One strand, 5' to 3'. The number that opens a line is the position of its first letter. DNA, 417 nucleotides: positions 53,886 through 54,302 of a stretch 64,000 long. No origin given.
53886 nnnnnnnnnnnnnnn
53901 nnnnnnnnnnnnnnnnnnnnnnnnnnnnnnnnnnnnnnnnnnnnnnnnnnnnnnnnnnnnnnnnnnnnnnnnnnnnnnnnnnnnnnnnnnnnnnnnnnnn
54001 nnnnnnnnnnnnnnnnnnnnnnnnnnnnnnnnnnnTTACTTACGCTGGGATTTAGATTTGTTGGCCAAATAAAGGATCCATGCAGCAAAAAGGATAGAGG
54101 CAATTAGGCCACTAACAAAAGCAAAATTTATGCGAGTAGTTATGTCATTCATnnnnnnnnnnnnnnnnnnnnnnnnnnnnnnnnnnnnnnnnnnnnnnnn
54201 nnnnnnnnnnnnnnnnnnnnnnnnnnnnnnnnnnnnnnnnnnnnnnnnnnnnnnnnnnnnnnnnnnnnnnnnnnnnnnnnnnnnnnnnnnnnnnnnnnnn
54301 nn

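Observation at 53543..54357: Translationally coupled operon of three tiny hydrophobic peptides plus a 129-aa protein upstream of lepA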

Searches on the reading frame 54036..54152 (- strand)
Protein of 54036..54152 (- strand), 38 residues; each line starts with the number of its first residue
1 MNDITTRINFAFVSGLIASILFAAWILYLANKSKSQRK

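Call 4: search_protein_families(library=pfam, proteins=[window:54036-54152:-], max_evalue=1)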
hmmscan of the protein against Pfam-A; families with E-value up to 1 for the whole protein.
window:54036-54152:- (38 aa): 1 family
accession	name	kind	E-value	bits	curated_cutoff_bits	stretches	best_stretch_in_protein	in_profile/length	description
PF20413.5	BLTP1_N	-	0.21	9.6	100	1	2-31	17-46/1119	BLTP1-like family N-terminal region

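Call 19: search_protein_families(library=phrogs, proteins=[window:54036-54152:-], max_evalue=1)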
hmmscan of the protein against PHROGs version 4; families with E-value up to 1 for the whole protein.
window:54036-54152:- (38 aa): 0 families

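Call 20: search_protein_families(library=padloc, proteins=[window:54036-54152:-], max_evalue=1)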
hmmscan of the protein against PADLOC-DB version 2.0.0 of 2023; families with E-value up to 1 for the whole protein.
window:54036-54152:- (38 aa): 0 families

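Call 80: search_protein_families(library=ncbifam, proteins=[window:54036-54152:-], max_evalue=1)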
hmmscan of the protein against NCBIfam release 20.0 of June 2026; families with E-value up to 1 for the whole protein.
window:54036-54152:- (38 aa): 0 families

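Call 95: list_cluster_members(proteins=[P0004, P0001, P0013, window:54036-54152:-, window:53932-54033:-])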
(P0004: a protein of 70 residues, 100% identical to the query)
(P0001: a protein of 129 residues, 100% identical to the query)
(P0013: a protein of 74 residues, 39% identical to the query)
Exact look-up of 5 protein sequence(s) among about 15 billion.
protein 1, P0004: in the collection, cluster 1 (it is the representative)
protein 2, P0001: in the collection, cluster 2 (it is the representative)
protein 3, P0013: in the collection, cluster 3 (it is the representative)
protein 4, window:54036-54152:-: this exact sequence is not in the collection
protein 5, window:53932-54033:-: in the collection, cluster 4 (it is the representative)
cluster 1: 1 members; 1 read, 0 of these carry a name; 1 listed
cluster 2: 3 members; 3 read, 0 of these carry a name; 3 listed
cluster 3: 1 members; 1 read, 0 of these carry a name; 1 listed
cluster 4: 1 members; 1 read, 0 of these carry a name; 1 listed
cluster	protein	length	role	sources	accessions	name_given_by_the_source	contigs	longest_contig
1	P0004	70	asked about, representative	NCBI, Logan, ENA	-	-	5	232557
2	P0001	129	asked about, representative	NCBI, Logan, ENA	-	-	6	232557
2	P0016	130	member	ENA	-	-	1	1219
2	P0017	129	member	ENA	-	-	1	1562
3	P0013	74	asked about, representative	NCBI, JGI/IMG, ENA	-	-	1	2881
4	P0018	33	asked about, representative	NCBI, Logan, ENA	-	-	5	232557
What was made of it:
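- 54036..54152 (-): orf38: a 38-aa single-pass membrane peptide with a basic C-terminal tail. Its start overlaps the end of orf70 by 8 nt. This exact sequence was never gene-called in the public protein collection (call 95).
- ORFs of 33-70 aa are common by chance. orf38 was never called by public gene finders (call 95).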
